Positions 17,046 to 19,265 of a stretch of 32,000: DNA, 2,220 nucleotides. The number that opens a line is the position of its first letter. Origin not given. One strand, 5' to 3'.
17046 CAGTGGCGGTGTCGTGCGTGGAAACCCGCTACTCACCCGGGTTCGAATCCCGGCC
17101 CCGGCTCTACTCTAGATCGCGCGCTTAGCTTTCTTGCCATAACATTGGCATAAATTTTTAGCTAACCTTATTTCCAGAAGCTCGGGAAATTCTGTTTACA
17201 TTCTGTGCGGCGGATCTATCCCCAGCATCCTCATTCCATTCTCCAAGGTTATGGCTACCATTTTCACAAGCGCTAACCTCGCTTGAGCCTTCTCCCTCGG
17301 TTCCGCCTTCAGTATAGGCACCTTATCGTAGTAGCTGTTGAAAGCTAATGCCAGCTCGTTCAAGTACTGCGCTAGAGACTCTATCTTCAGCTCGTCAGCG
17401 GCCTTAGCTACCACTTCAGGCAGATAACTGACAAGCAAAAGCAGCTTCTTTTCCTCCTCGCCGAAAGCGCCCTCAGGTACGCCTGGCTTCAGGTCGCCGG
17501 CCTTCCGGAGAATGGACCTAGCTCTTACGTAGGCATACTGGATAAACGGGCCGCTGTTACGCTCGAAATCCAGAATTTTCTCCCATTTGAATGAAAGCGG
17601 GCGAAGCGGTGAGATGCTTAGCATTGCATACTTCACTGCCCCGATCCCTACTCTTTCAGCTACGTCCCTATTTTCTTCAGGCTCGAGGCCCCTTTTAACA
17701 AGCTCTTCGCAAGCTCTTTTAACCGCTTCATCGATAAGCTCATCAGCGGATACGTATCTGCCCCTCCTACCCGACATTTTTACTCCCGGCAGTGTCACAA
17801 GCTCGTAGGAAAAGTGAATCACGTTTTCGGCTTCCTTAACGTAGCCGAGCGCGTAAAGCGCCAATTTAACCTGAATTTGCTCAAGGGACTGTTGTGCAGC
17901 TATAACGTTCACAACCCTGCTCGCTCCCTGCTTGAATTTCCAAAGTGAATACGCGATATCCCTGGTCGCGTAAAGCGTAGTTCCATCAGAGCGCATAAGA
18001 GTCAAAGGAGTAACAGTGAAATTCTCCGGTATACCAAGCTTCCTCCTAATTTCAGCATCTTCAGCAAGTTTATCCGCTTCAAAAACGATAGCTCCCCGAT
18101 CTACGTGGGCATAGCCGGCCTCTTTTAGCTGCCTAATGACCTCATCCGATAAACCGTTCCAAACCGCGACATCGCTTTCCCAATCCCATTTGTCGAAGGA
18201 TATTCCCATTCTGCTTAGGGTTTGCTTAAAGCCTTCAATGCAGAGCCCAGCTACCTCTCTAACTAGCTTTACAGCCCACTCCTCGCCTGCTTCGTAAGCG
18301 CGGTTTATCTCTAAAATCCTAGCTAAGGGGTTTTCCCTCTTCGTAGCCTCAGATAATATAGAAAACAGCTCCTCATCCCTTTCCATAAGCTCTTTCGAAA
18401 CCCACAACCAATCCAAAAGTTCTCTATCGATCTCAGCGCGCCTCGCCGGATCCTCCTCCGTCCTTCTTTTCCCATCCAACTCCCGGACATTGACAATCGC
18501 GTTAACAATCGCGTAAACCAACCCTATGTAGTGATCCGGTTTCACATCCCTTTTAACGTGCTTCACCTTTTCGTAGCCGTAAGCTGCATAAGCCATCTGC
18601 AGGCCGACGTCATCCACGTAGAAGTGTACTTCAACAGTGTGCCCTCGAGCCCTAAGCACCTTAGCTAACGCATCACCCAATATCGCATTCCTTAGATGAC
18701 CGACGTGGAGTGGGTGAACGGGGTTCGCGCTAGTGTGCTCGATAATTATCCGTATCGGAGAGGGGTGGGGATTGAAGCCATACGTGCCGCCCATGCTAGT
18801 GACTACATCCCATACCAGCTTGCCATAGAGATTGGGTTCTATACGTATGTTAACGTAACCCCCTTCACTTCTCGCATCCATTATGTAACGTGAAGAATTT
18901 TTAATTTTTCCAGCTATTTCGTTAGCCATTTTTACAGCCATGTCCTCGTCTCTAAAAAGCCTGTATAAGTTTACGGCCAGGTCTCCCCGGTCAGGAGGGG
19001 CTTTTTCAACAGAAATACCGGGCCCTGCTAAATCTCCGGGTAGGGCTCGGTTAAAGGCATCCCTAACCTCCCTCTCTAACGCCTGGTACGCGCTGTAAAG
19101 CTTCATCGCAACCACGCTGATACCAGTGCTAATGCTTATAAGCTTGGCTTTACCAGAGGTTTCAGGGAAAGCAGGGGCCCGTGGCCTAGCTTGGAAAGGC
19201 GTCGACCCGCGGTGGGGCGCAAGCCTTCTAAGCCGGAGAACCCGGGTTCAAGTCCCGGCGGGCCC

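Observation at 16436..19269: Twin tRNA-Arg genes that differ only in the anticodon loop, share a non-canonical 29/30 intron, and bracket argS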

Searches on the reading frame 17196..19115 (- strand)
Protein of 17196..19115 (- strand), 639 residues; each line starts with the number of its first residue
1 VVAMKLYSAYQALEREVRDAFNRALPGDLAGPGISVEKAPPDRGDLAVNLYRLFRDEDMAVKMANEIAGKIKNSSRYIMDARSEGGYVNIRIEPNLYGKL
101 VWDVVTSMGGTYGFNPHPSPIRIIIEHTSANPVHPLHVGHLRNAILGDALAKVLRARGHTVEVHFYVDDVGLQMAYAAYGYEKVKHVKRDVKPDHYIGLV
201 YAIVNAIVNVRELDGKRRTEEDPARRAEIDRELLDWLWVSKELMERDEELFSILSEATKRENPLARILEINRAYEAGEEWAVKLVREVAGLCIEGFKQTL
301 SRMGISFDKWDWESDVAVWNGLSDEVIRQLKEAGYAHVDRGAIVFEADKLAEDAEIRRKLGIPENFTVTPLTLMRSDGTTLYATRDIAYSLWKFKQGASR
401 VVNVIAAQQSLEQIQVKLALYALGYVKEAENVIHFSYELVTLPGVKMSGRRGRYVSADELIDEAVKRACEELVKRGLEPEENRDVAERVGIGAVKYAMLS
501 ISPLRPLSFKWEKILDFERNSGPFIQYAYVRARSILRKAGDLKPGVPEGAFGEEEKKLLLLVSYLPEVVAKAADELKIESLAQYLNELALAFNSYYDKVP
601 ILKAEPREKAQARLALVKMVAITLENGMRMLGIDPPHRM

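Call 11: search_protein_families(library=pfam, proteins=[window:17196-19115:-])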
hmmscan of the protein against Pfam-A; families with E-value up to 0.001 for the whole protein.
window:17196-19115:- (639 aa): 3 families
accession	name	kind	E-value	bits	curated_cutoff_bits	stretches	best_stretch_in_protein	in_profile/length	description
PF00750.26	tRNA-synt_1d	-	6.4e-34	117.9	23.3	2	296-511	143-349/349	tRNA synthetases class I (R), catalytic domain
PF05746.21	DALR_1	-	2.8e-32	111.7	22.3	1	525-639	1-117/117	DALR anticodon binding domain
PF03485.21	Arg_tRNA_synt_N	-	0.00011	23.2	21.5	1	12-92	2-85/85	Arginyl tRNA synthetase N terminal domain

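Call 12: find_encoding_contigs(protein=window:17196-19106:-, flank=10000, max_places=4)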
Protein window:17196-19106:- (636 aa): no gene with exactly this product is on record in the collection.

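Call 13: find_homologous_proteins(query=window:17196-19106:-, max_evalue=1e-50)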
Query window:17196-19106:- (636 aa): 2147 proteins with E <= 1e-50 among 8000 candidates; the best 120 are listed.
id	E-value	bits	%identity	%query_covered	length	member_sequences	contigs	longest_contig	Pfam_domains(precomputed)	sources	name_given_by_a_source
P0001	0.0e+0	1420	100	100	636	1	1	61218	PF05746.22,PF00750.26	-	-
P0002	0.0e+0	1221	84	100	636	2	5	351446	PF05746.22,PF00750.26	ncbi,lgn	ncbi:MAG: arginine--tRNA ligase [Thermofilaceae archaeon]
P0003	0.0e+0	1020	70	100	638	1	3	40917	PF09334.18,PF05746.22,PF00750.26,PF03485.22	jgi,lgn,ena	-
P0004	0.0e+0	1015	69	100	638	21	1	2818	PF09334.18,PF05746.22,PF00750.26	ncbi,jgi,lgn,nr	ncbi:MAG: arginine--tRNA ligase [Thermofilum sp.]|nr:arginine--tRNA ligase [Thermofilum sp.]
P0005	0.0e+0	1010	68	100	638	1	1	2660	PF09334.18,PF05746.22,PF00750.26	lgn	-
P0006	5.3e-296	1001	68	100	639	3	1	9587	PF05746.22,PF00750.26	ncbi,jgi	-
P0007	3.7e-293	992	67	100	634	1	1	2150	PF09334.18,PF05746.22,PF00750.26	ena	-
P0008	6.1e-291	984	66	100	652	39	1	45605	PF09334.18,PF05746.22,PF00750.26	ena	-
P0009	4.7e-289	978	67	100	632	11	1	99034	PF09334.18,PF05746.22,PF00750.26,PF03485.22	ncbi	ncbi:MAG: arginine--tRNA ligase [Thermofilaceae archaeon]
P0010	1.0e-286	971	66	100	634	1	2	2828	PF09334.18,PF05746.22,PF00750.26,PF03485.22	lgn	-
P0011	1.1e-286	970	65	100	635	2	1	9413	PF05746.22,PF00750.26,PF03485.22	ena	-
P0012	1.3e-285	967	66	100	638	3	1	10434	PF05746.22,PF00750.26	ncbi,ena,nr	ncbi:MAG: arginine--tRNA ligase [Thermoprotei archaeon]|nr:MAG: arginine--tRNA ligase [Thermoprotei 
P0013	3.0e-285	966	67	99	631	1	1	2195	PF05746.22,PF00750.26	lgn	-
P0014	1.4e-284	963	66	100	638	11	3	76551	PF05746.22,PF00750.26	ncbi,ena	-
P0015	4.7e-280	949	65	100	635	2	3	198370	PF09334.18,PF05746.22,PF00750.26,PF03485.22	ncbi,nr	ncbi:MAG: arginine--tRNA ligase [Thermofilaceae archaeon]|nr:arginine--tRNA ligase [Thermofilaceae a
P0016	1.2e-277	941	65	100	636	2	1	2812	PF09334.18,PF05746.22,PF00750.26,PF03485.22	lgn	-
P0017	3.3e-275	933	64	100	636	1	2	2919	PF09334.18,PF05746.22,PF00750.26,PF03485.22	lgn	-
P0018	6.7e-274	928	63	100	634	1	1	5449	PF05746.22,PF00750.26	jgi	-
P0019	1.4e-229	782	55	100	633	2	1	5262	PF05746.22,PF00750.26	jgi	-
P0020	3.7e-213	728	55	100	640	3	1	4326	PF09334.18,PF05746.22,PF00750.26,PF03485.22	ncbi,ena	-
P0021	6.1e-206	704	50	100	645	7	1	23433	PF09334.18,PF01406.26,PF05746.22,PF00750.26,PF00133.29,PF03485.22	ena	-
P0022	3.4e-202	691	53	95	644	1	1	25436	PF09334.18,PF05746.22,PF00750.26,PF03485.22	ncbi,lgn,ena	-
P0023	1.5e-201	689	50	100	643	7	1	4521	PF09334.18,PF05746.22,PF00750.26,PF00133.29,PF03485.22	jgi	-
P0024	6.1e-201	687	49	100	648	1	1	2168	PF05746.22,PF00750.26,PF03485.22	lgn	-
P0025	6.8e-200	684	52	97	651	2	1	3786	PF05746.22,PF00750.26,PF03485.22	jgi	-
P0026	7.5e-199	680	50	100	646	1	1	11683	PF05746.22,PF00750.26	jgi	-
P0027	1.5e-197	676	51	95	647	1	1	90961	PF01406.26,PF05746.22,PF00750.26,PF00133.29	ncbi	-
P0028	3.2e-197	675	52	99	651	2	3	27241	PF05746.22,PF00750.26,PF03485.22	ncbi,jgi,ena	-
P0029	2.1e-193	662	72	64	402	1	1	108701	PF05746.22,PF00750.26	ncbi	ncbi:MAG: arginine--tRNA ligase, partial [Thermofilaceae archaeon]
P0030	9.7e-193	660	50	95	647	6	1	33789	PF05746.22,PF00750.26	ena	-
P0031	1.7e-191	656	48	100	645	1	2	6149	PF09334.18,PF05746.22,PF00750.26,PF00133.29,PF03485.22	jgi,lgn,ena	-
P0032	6.2e-188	644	52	95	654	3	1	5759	PF05746.22,PF00750.26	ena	-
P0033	9.3e-188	644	52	95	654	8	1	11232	PF05746.22,PF00750.26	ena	-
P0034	2.5e-186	639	49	94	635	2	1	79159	PF05746.22,PF00750.26,PF00133.29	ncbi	-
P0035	8.9e-186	637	49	100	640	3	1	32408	PF05746.22,PF00750.26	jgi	-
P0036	1.3e-185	637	49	99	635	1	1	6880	PF09334.18,PF05746.22,PF00750.26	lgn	-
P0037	1.3e-184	633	49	95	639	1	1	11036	PF05746.22,PF00750.26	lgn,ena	-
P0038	1.9e-184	633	50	94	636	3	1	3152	PF09334.18,PF05746.22,PF00750.26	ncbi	-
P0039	5.0e-181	621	47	100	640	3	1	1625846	PF05746.22,PF00750.26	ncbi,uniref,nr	ncbi:arginine--tRNA ligase [Infirmifilum lucidum]|uniref:Arginine--tRNA ligase n=1 Tax=Infirmifilum 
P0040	8.9e-181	621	49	95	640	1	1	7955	PF09334.18,PF05746.22,PF00750.26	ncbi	-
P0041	9.7e-181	621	48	100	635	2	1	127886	PF05746.22,PF00750.26,PF00133.29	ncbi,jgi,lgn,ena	-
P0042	2.1e-180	619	50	94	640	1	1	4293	PF05746.22,PF00750.26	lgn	-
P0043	2.1e-180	619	51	87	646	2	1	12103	PF05746.22,PF00750.26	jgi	-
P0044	3.4e-180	619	50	95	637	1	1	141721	PF05746.22,PF00750.26,PF00133.29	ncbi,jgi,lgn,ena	-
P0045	3.8e-180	619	47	100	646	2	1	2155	PF05746.22,PF00750.26,PF03485.22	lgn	-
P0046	5.5e-179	615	48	95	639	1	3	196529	PF05746.22,PF00750.26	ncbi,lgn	ncbi:MAG: arginine--tRNA ligase [Infirmifilum sp.]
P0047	7.1e-179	614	49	95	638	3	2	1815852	PF05746.22,PF00750.26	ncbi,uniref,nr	ncbi:arginine--tRNA ligase [Thermofilum pendens]|uniref:arginine--tRNA ligase n=1 Tax=Thermofilum pe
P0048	3.5e-178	612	48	95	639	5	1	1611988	PF05746.22,PF00750.26,PF00133.29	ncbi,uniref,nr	ncbi:arginine--tRNA ligase [Infirmifilum uzonense]|uniref:arginine--tRNA ligase n=1 Tax=Infirmifilum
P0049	2.0e-176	606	52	88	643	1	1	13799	PF09334.18,PF05746.22,PF00750.26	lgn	-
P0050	1.6e-174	600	48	95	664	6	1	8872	PF05746.22,PF00750.26,PF03485.22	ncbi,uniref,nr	ncbi:MAG: arginine--tRNA ligase [Candidatus Methanomethylicota archaeon]|uniref:Arginine--tRNA ligas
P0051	4.9e-174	598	51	87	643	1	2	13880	PF05746.22,PF00750.26,PF00133.29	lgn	-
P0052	1.0e-173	597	45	100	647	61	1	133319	PF05746.22,PF00750.26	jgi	jgi:arginyl-tRNA synthetase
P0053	2.4e-173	596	47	95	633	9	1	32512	PF05746.22,PF00750.26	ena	-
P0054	9.2e-173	594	48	95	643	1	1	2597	PF09334.18,PF05746.22,PF00750.26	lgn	-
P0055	3.6e-172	592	45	100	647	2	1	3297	PF05746.22,PF00750.26,PF03485.22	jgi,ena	-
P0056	4.1e-172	592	45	100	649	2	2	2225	PF05746.22,PF00750.26,PF03485.22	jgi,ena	-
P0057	8.0e-171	588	44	99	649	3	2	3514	PF05746.22,PF00750.26,PF03485.22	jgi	-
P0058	1.1e-170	587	46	99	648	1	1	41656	PF05746.22,PF00750.26,PF03485.22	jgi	jgi:arginyl-tRNA synthetase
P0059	2.1e-170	586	49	87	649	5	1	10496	PF05746.22,PF00750.26,PF03485.22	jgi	jgi:arginyl-tRNA synthetase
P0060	2.8e-170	586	44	99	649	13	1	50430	PF05746.22,PF00750.26,PF03485.22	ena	-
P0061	3.0e-170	586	50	87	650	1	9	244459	PF05746.22,PF00750.26,PF03485.22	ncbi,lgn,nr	ncbi:MAG: arginine--tRNA ligase [Candidatus Bathyarchaeia archaeon]|nr:arginine--tRNA ligase [Candid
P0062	4.2e-170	585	44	99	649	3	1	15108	PF05746.22,PF00750.26,PF03485.22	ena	-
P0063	1.5e-169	584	50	87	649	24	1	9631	PF05746.22,PF00750.26,PF03485.22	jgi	-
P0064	1.6e-169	584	45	100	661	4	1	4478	PF05746.22,PF00750.26,PF03485.22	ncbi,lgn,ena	-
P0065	2.0e-169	583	50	87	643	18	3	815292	PF09334.18,PF05746.22,PF00750.26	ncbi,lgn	ncbi:MAG: arginine--tRNA ligase [Thermofilum sp.]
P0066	2.0e-169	583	50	87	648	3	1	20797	PF05746.22,PF00750.26,PF03485.22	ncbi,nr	ncbi:arginine--tRNA ligase [Candidatus Bathyarchaeota archaeon]|nr:arginine--tRNA ligase [Candidatus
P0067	2.3e-169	583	45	98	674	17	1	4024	PF05746.22,PF00750.26,PF03485.22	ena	-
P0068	2.6e-169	583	44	99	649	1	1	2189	PF05746.22,PF00750.26,PF03485.22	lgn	-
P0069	3.9e-169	582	49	87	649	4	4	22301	PF05746.22,PF00750.26,PF03485.22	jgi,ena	-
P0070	4.7e-169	582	46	91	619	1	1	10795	PF05746.22,PF00750.26,PF03485.22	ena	-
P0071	6.4e-169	581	50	87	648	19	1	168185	PF05746.22,PF00750.26,PF03485.22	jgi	-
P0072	2.9e-168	579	47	99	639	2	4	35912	PF05746.22,PF00750.26,PF00133.29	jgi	-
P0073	4.5e-168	579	49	87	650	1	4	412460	PF05746.22,PF00750.26,PF03485.22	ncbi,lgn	-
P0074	5.5e-168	578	51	87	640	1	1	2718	PF05746.22,PF00750.26,PF00133.29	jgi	-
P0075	5.5e-168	578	51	87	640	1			PF05746.22,PF00750.26,PF00133.29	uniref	uniref:Arginine--tRNA ligase n=1 Tax=Thermofilum pendens TaxID=2269 RepID=A0A7C1TA78_THEPE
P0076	5.5e-168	578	51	87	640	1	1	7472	PF05746.22,PF00750.26,PF00133.29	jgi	-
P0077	6.1e-168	578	44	99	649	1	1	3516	PF05746.22,PF00750.26,PF03485.22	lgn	-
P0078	6.3e-168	578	45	98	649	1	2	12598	PF05746.22,PF00750.26,PF03485.22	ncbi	-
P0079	7.5e-168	578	51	87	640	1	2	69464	PF05746.22,PF00750.26,PF00133.29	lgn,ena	-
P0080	7.5e-168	578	51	87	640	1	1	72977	PF05746.22,PF00750.26,PF00133.29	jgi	-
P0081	1.2e-167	577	45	99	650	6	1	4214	PF05746.22,PF00750.26,PF03485.22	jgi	jgi:arginyl-tRNA synthetase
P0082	1.3e-167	577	47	87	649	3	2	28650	PF05746.22,PF00750.26,PF03485.22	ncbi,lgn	ncbi:MAG: arginine--tRNA ligase [Candidatus Bathyarchaeia archaeon]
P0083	1.8e-167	577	44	99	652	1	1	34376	PF05746.22,PF00750.26,PF03485.22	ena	-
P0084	2.1e-167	576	50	87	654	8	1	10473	PF05746.22,PF00750.26,PF03485.22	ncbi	ncbi:MAG: arginine--tRNA ligase [Candidatus Bathyarchaeia archaeon]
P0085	2.2e-167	576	48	95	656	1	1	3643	PF05746.22,PF00750.26,PF03485.22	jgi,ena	-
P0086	2.4e-167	576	46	94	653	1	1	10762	PF05746.22,PF00750.26,PF03485.22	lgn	-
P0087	2.6e-167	576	47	99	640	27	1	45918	PF05746.22,PF00750.26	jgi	-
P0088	2.7e-167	576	43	99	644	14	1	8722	PF05746.22,PF00750.26,PF03485.22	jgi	jgi:arginyl-tRNA synthetase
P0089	2.8e-167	576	49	87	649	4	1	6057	PF05746.22,PF00750.26,PF03485.22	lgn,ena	-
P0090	3.5e-167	576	44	99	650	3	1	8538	PF05746.22,PF00750.26,PF03485.22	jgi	-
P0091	3.7e-167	576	50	87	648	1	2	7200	PF05746.22,PF00750.26,PF03485.22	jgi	jgi:arginyl-tRNA synthetase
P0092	4.1e-167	576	43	100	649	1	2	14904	PF05746.22,PF00750.26,PF03485.22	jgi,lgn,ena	-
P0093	4.2e-167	575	44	98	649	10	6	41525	PF05746.22,PF00750.26,PF03485.22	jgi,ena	jgi:arginyl-tRNA synthetase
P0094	4.7e-167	575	44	99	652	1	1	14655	PF05746.22,PF00750.26,PF03485.22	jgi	-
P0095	5.1e-167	575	48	91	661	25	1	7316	PF05746.22,PF00750.26,PF03485.22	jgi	-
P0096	5.2e-167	575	45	99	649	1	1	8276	PF05746.22,PF00750.26,PF03485.22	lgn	-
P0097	5.3e-167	575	45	99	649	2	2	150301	PF05746.22,PF00750.26,PF03485.22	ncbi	ncbi:MAG: arginine--tRNA ligase [Candidatus Bathyarchaeia archaeon]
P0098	5.5e-167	575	49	88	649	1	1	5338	PF05746.22,PF00750.26,PF03485.22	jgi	jgi:arginyl-tRNA synthetase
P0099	6.8e-167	575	49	87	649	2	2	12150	PF05746.22,PF00750.26,PF03485.22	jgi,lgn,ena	-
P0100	7.0e-167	575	44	98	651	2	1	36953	PF05746.22,PF00750.26,PF03485.22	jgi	jgi:arginyl-tRNA synthetase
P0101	8.0e-167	575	44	99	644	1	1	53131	PF05746.22,PF00750.26,PF03485.22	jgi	-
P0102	1.0e-166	574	45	99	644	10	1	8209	PF05746.22,PF00750.26,PF03485.22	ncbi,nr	ncbi:MAG: arginine--tRNA ligase [Candidatus Bathyarchaeota archaeon]|nr:arginine--tRNA ligase [Candi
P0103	1.5e-166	574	49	87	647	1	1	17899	PF05746.22,PF00750.26,PF03485.22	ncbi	ncbi:MAG: arginine--tRNA ligase [Candidatus Bathyarchaeia archaeon]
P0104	1.5e-166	574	44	98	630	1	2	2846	PF05746.22,PF00750.26,PF03485.22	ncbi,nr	ncbi:MAG: arginine--tRNA ligase, partial [Candidatus Methanomethyliaceae archaeon]|nr:arginine--tRNA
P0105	1.7e-166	573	49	87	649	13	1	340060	PF05746.22,PF00750.26,PF03485.22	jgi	-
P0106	1.8e-166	573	46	98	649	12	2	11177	PF05746.22,PF00750.26,PF03485.22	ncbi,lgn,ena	-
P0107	1.9e-166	573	49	87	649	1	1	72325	PF05746.22,PF00750.26,PF03485.22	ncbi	ncbi:MAG: arginine--tRNA ligase [Candidatus Bathyarchaeia archaeon]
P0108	2.2e-166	573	49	88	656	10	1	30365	PF05746.22,PF00750.26,PF03485.22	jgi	-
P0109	2.4e-166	573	45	98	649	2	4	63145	PF05746.22,PF00750.26,PF03485.22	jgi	jgi:arginyl-tRNA synthetase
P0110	2.7e-166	573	48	91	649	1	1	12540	PF05746.22,PF00750.26,PF03485.22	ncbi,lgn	ncbi:MAG: arginine--tRNA ligase [Candidatus Bathyarchaeia archaeon]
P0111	2.8e-166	573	43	99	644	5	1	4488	PF05746.22,PF00750.26,PF03485.22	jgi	-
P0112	2.8e-166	573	44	99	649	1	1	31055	PF05746.22,PF00750.26,PF03485.22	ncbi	ncbi:MAG: arginine--tRNA ligase [Candidatus Bathycorpusculaceae bacterium]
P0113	2.9e-166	573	44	99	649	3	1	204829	PF05746.22,PF00750.26,PF03485.22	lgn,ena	-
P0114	3.1e-166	573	44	99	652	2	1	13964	PF05746.22,PF00750.26,PF03485.22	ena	-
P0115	3.7e-166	572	44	98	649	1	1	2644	PF05746.22,PF00750.26,PF03485.22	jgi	jgi:arginyl-tRNA synthetase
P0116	4.1e-166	572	44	95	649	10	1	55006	PF05746.22,PF00750.26,PF03485.22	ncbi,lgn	ncbi:MAG: arginine--tRNA ligase [Candidatus Bathyarchaeia archaeon]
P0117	6.7e-166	572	47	87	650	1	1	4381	PF05746.22,PF00750.26,PF03485.22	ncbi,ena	-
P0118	7.7e-166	571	45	99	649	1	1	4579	PF05746.22,PF00750.26,PF03485.22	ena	-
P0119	8.2e-166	571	49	87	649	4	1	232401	PF05746.22,PF00750.26,PF03485.22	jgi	jgi:arginyl-tRNA synthetase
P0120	8.3e-166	571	44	99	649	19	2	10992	PF05746.22,PF00750.26,PF03485.22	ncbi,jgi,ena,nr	ncbi:MAG: arginine--tRNA ligase [Candidatus Bathyarchaeota archaeon]|nr:arginine--tRNA ligase [Candi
